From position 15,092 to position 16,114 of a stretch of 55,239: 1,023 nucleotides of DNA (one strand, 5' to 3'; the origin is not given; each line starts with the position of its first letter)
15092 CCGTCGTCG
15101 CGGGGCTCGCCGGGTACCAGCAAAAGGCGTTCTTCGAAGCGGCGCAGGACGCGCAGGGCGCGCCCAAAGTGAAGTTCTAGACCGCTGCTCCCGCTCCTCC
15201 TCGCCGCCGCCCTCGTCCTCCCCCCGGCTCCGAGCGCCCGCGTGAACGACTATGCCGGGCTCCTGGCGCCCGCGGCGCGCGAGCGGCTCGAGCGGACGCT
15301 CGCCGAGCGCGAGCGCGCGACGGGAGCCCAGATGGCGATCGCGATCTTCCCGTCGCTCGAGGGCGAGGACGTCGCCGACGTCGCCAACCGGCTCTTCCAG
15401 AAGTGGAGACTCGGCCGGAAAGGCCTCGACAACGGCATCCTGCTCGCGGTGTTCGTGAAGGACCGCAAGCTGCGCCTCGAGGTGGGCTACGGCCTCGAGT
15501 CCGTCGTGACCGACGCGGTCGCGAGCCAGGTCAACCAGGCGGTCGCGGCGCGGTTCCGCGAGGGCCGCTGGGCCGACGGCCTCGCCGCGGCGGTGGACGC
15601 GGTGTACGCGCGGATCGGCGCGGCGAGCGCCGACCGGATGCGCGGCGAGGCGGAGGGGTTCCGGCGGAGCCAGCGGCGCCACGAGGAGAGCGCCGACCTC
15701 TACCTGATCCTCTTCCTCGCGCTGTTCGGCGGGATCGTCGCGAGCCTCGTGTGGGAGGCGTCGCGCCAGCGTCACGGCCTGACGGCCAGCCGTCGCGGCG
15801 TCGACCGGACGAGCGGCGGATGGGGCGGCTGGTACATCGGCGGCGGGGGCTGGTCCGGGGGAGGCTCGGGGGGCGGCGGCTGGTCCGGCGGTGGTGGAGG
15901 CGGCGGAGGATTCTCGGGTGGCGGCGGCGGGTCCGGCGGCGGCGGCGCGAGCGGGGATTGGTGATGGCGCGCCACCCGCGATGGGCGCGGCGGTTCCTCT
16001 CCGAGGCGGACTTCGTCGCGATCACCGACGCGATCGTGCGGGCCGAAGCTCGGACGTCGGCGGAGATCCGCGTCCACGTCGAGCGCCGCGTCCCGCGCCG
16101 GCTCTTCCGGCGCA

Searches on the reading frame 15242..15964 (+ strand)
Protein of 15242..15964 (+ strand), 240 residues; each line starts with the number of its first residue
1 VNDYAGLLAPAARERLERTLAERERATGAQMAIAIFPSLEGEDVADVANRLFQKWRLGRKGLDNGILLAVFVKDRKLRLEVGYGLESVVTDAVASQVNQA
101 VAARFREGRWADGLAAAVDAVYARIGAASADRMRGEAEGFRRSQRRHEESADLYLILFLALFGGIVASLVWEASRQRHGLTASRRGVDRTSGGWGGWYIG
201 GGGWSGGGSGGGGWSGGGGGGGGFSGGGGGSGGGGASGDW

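Call 62: search_protein_families(library=pfam, proteins=[window:15242-15964:+], max_evalue=0.00001)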
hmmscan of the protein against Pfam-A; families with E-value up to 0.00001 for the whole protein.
window:15242-15964:+ (240 aa): 2 families
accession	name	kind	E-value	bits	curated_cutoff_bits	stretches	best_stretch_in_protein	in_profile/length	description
PF04536.20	TPM_phosphatase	-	8.4e-36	123.2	22.1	1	2-123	2-124/125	TPM domain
PF17174.10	DUF5130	-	2.3e-06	28.4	27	1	16-119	36-133/136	Domain of unknown function (DUF5130)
